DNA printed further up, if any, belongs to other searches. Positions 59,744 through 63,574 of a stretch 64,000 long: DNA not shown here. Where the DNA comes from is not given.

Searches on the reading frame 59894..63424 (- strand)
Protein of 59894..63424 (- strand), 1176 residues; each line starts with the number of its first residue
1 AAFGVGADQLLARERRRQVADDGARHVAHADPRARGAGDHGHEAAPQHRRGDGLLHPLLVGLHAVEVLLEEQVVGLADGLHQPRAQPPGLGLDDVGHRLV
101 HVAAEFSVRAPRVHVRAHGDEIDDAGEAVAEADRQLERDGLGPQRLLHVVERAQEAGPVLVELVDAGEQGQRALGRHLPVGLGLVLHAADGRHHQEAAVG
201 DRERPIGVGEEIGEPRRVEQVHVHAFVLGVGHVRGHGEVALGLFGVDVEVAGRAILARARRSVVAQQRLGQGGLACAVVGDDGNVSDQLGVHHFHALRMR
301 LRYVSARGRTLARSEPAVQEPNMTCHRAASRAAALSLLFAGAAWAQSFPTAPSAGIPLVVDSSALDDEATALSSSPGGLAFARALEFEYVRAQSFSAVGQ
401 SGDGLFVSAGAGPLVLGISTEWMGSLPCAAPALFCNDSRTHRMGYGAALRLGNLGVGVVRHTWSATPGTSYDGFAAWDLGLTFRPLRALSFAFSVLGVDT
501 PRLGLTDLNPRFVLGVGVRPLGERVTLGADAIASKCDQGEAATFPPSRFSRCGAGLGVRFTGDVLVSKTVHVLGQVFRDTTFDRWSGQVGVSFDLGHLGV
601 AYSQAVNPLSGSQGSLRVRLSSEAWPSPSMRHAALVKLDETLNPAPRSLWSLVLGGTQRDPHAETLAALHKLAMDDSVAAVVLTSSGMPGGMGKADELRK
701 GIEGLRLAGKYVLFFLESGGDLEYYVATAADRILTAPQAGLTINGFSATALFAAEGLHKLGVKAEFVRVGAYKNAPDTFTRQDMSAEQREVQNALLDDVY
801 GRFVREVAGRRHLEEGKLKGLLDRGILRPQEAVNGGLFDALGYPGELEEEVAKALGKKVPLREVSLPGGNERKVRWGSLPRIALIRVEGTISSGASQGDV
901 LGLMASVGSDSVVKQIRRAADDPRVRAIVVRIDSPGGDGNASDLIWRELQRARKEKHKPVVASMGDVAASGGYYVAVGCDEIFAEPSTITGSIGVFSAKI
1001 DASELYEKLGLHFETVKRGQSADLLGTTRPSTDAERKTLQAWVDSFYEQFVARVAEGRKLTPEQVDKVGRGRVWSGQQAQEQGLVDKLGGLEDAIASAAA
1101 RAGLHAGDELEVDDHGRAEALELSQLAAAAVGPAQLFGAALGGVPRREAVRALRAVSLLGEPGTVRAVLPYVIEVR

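Call 32: search_protein_families(library=pfam, proteins=[window:59894-63424:-], max_evalue=0.001)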
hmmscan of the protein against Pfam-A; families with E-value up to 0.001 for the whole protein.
window:59894-63424:- (1176 aa): 2 families
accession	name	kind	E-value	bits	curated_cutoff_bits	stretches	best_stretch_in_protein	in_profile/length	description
PF01343.23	Peptidase_S49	-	9e-78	260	24.9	2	953-1104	2-153/154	Peptidase family S49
PF25145.1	NfeD1b_N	-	2.4e-05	24.5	40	1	918-997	24-99/189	NfeD1b, N-terminal domain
